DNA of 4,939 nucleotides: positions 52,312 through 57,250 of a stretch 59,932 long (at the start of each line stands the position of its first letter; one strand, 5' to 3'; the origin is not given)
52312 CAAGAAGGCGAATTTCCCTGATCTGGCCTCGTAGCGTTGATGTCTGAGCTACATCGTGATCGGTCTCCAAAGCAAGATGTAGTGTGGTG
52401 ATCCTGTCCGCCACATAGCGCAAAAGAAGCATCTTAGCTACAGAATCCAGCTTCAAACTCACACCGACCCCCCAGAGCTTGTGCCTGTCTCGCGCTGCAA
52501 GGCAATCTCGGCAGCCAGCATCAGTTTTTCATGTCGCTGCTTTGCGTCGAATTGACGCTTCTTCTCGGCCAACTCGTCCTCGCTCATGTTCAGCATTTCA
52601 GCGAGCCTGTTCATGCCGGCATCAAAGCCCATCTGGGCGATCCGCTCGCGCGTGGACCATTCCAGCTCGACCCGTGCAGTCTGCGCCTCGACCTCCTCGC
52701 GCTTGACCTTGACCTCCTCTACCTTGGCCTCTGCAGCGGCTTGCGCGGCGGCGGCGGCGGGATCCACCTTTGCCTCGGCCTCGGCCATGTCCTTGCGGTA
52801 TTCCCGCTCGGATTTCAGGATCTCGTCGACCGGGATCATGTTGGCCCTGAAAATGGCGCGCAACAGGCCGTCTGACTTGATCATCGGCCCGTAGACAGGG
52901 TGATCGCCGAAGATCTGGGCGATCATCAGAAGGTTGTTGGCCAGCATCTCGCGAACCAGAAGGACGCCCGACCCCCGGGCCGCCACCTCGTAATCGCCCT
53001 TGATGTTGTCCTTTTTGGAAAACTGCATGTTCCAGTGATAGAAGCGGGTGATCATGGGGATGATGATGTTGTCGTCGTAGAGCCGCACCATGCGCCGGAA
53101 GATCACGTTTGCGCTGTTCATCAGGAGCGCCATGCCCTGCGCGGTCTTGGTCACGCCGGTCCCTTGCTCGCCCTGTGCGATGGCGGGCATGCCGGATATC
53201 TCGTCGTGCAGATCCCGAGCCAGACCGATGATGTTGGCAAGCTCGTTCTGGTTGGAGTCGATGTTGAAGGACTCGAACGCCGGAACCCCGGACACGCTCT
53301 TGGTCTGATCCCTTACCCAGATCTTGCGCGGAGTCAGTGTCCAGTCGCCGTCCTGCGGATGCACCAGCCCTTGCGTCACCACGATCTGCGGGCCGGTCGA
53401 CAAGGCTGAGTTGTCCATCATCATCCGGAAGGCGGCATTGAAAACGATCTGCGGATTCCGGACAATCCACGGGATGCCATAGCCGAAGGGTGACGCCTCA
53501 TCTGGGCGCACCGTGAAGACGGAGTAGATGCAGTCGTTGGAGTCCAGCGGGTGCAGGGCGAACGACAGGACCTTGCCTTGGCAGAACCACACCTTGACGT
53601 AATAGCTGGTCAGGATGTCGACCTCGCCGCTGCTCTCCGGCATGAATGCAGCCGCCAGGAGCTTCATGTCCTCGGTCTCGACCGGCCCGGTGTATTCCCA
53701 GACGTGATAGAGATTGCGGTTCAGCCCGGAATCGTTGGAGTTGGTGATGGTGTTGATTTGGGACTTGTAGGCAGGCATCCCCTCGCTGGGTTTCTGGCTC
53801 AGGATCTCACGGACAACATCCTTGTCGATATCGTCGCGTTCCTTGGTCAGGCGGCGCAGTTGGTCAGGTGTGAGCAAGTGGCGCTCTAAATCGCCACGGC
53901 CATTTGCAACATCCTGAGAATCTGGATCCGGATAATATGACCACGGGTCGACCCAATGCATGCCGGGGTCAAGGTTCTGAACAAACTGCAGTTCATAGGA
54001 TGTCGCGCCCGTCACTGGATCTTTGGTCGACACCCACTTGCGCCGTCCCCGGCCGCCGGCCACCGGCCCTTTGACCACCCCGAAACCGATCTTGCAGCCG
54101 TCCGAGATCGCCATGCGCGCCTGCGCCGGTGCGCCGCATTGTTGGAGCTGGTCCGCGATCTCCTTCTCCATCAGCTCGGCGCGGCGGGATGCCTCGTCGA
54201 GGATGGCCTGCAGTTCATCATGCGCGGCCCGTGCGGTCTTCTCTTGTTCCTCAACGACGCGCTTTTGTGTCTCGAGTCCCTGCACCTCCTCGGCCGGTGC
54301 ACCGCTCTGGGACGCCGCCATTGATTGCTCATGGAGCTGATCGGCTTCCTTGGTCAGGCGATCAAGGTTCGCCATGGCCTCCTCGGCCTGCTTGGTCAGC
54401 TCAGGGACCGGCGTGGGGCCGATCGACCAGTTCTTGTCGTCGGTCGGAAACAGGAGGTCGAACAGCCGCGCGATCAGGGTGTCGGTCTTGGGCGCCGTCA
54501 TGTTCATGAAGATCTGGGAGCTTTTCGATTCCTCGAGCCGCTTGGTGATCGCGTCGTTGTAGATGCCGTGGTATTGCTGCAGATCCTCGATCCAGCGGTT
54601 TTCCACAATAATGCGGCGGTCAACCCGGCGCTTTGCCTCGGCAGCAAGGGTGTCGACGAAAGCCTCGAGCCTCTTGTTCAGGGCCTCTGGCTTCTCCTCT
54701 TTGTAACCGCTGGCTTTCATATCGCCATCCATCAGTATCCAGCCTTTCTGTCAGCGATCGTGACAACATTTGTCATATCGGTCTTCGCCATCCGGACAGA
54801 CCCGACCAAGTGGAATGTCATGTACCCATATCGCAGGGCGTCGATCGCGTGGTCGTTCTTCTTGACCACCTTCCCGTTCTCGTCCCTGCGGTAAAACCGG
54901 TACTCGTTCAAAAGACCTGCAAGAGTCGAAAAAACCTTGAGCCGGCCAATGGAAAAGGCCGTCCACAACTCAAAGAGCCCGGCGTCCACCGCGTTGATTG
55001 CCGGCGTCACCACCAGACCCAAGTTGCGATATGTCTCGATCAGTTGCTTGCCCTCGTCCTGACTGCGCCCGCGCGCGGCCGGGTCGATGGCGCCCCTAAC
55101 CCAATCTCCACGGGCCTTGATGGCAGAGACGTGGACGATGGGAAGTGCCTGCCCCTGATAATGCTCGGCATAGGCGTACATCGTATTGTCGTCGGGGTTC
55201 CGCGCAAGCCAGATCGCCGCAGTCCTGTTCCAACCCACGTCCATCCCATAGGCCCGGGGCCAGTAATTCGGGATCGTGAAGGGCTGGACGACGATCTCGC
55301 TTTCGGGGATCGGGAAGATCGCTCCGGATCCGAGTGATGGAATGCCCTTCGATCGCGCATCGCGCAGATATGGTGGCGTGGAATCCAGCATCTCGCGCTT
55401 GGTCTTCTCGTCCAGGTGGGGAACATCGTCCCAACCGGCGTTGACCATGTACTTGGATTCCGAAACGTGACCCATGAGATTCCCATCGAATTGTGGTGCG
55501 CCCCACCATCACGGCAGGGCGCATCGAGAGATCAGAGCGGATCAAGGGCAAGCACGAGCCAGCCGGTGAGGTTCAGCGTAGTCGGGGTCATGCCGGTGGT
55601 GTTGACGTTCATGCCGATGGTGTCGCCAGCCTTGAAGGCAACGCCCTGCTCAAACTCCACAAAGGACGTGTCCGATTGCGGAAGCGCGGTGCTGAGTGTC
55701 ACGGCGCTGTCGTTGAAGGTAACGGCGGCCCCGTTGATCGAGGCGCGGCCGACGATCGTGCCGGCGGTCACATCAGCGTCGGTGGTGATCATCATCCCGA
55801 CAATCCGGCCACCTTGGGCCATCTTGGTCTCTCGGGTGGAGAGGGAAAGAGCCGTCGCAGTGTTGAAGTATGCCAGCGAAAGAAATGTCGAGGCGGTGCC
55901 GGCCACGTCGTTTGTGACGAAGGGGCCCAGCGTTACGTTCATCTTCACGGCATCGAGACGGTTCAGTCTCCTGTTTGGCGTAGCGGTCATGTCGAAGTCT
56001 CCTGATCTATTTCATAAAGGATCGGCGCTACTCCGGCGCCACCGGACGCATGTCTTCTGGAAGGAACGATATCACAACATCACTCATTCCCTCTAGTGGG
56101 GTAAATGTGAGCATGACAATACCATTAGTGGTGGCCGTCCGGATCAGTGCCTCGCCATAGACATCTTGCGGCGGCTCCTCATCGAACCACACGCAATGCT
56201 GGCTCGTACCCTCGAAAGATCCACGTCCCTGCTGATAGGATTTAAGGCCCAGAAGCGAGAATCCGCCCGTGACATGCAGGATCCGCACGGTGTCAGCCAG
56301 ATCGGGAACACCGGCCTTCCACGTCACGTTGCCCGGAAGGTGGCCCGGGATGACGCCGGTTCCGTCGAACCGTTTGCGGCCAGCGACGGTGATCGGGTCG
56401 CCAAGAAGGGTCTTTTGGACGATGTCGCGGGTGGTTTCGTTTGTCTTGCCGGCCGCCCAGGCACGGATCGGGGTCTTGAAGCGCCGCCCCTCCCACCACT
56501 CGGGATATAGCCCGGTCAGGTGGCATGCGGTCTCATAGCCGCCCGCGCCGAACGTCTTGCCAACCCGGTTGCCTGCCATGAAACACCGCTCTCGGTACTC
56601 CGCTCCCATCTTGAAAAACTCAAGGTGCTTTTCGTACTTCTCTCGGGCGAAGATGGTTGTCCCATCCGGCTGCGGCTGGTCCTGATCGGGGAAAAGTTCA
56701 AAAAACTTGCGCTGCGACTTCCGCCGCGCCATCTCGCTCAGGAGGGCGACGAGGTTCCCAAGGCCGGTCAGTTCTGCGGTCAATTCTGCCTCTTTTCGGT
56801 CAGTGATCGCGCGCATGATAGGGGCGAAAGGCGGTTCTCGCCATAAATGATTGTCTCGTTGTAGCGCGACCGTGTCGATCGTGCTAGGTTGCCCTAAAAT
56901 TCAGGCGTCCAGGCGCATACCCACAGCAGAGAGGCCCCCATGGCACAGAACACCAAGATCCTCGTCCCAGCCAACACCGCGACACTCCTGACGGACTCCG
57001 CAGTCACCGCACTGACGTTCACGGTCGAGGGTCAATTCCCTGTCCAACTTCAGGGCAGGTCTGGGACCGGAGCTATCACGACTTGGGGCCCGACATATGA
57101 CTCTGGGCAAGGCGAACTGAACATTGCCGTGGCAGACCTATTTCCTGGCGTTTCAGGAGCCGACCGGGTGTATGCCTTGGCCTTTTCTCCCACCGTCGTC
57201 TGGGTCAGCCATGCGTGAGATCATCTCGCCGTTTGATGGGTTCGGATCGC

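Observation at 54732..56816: terL is split into separate ATPase and nuclease genes by an unrelated 152-aa ORF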

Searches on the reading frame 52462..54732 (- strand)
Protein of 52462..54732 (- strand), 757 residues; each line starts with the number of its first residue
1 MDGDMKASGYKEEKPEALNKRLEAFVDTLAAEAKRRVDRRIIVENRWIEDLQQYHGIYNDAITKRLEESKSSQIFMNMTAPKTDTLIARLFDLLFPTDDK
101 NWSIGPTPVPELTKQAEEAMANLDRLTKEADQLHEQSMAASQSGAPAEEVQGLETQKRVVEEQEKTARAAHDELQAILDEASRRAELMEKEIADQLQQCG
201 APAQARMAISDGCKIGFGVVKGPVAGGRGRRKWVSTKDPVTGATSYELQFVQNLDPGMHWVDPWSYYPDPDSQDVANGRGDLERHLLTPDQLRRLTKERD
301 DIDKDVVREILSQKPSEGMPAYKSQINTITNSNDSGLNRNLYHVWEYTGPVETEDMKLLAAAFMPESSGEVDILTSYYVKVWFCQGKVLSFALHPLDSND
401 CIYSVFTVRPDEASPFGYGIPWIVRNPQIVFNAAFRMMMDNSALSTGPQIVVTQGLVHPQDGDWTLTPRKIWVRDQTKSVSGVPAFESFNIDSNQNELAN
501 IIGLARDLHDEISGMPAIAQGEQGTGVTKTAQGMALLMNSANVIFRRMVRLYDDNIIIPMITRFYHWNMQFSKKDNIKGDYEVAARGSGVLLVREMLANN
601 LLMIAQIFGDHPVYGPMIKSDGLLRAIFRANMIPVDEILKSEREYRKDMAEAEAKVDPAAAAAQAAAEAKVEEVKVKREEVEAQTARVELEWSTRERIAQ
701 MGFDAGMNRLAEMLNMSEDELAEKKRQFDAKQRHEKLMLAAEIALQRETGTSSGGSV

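Call 84: search_dna_similar(query=window:52462-54732:-, collection=phages, mode=protein, max_rows=12)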
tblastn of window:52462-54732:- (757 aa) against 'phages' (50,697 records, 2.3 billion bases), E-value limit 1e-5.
Records with a match: 37; places in all: 37; records where one place covers at least 80% of the query: 23.
Best place of each record, by identity: <60% 37.
By first word of the organism name: Roseobacter 11; Rhizobium 7; Pelagibacter 4; Pseudoalteromonas 2; Caudoviricetes 2; Puniceispirillum 2; Aeromonas 2; Vibrio 2; Pasteurella 1; Sinorhizobium 1; and 3 more.
By host as written in the record: Rhodobacteraceae bacterium FZCC0023 4; Rhodobacteraceae bacterium FZCC0040 4; Candidatus Pelagibacter sp. HTCC7211 3; - 2; Candidatus Puniceispirillum marinum IMCC1322 2; Vibrio anguillarum PF4 2; Rhizobium phaseoli N831 2; Pseudoalteromonas nigrifaciens 1; and 17 more.
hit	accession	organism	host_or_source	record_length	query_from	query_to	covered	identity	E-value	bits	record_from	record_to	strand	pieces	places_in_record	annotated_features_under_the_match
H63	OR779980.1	Pseudoalteromonas phage vB_Pun_Y3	Pseudoalteromonas nigrifaciens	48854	26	647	82%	33.6%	5e-102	351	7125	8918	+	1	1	portal protein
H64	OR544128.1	Pasteurella phage Pmp11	Pasteurella multocida Past22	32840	13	612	79%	33.7%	2e-92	322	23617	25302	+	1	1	head-tail adaptor | terminase large subunit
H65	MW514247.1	Roseobacter phage CRP-13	Rhodobacteraceae bacterium FZCC0023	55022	26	646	82%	28.1%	1e-53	207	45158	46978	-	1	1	putative portal protein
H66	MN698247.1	Pelagibacter phage HTVC115P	Candidatus Pelagibacter sp. HTCC7211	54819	12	627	81%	28.1%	4e-53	206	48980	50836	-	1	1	portal protein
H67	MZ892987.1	Roseobacter phage CRP-207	Rhodobacteraceae bacterium FZCC0040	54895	12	641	83%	26.8%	3e-51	200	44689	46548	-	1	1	putative portal protein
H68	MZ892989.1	Roseobacter phage CRP-235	Rhodobacteraceae bacterium FZCC0040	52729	22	644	82%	27.0%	2e-48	191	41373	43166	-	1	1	putative portal protein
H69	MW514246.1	Roseobacter phage CRP-9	Rhodobacteraceae bacterium FZCC0023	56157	26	641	81%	27.2%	8e-50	196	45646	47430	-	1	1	putative portal protein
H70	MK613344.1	Roseobacter phage CRP-2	Rhodobacteraceae bacterium FZCC0023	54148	12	641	83%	26.5%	1e-46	186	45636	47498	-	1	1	putative portal protein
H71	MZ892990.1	Roseobacter phage CRP-345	Rhodobacteraceae bacterium FZCC0042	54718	31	644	81%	26.9%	2e-47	188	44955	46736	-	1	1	putative portal protein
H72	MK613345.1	Roseobacter phage CRP-3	Rhodobacteraceae bacterium FZCC0040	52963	19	644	83%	26.2%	4e-46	184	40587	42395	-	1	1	putative portal protein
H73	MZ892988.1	Roseobacter phage CRP-212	Rhodobacteraceae bacterium FZCC0040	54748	16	644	83%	26.0%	3e-45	181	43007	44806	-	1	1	putative portal protein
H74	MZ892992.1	Roseobacter phage CRP-738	Rhodobacteraceae bacterium FZCC0089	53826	19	644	83%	25.9%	8e-46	183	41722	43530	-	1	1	putative portal protein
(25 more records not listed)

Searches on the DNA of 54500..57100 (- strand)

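Call 5: search_rna_families(source=window, start=54500, end=57100, threshold=evalue, max_evalue=10, show_alignments=2)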
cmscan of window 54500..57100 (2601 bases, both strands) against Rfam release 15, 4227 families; matches with E-value up to 10: 3.
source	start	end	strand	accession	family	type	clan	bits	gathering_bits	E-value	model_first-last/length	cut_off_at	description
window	54552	54618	+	RF00157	SNORD39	Gene; snRNA; snoRNA; CD-box;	CL00057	20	35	0.44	1-80/80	no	Small nucleolar RNA SNORD55/SNORD39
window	55768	55798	-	RF01304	sR5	Gene; snRNA; snoRNA; CD-box;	-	15.6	40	1.7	1-53/53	no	Small nucleolar RNA sR5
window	55765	55799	-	RF00095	snoPyro_CD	Gene; snRNA; snoRNA; CD-box;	CL00132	15.4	45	8.1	1-58/58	no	Pyrococcus C/D box small nucleolar RNA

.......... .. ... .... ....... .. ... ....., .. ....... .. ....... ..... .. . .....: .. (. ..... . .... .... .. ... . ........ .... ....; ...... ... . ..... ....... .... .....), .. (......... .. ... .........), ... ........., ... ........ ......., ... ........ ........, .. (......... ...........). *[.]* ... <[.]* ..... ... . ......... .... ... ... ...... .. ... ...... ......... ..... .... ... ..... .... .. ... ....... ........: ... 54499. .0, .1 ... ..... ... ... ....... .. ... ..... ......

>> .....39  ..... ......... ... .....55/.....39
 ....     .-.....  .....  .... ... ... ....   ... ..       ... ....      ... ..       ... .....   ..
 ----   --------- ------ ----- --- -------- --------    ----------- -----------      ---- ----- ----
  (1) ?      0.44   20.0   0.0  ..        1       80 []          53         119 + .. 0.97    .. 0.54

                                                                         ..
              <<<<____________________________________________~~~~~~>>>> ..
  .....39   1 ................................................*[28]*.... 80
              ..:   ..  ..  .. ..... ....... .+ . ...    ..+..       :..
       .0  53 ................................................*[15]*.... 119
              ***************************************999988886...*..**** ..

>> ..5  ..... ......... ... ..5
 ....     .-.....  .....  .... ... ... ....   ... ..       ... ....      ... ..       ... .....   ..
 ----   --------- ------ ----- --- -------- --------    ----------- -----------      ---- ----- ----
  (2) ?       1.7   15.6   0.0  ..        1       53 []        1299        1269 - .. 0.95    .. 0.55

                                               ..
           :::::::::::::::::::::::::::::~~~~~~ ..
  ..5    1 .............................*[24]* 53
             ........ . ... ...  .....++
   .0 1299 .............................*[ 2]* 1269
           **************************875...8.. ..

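Call 6: search_dna_similar(query=window:54732-56816:-, collection=phages, mode=distant, max_rows=30)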
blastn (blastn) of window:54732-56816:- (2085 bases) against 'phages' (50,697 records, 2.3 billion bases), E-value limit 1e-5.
Records with a match: 7; places in all: 7; records where one place covers at least 80% of the query: 0.
Best place of each record, by identity: 80-90% 3; 60-80% 4.
By first word of the organism name: Rhizobium 3; EBPR 1; Caudoviricetes 1; Microcystis 1; Achromobacter 1.
By host as written in the record: - 2; Microcystis sp. 1; Achromobacter sp. 1; Rhizobium etli N741 1; Rhizobium etli N6212 1; Rhizobium etli sv. phaseoli N561 1.
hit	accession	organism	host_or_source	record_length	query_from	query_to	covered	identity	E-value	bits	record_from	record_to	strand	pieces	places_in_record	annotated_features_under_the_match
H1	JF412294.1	EBPR podovirus 1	-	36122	1384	1980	29%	64.1%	7e-13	83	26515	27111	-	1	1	gp39: TerL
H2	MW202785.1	Caudoviricetes sp.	Manatee Spring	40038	1384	1621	11%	68.2%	7e-13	82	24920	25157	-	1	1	large terminase protein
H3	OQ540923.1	Microcystis phage MJing1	Microcystis sp.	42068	211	397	9%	71.4%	7e-13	82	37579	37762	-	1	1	terminase-like family protein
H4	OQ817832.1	Achromobacter phage CF418P1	Achromobacter sp.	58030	220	329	5%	75.7%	5e-9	71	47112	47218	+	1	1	terminase large subunit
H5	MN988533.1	Rhizobium phage RHph_N2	Rhizobium etli N741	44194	1452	1514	3%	81.0%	2e-6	61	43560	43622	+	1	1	terminase large subunit protein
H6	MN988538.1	Rhizobium phage RHph_Y25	Rhizobium etli N6212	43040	1452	1514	3%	81.0%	2e-6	61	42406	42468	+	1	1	terminase large subunit protein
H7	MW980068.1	Rhizobium phage RHEph18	Rhizobium etli sv. phaseoli N561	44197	1452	1514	3%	81.0%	2e-6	61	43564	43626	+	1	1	terminase large subunit protein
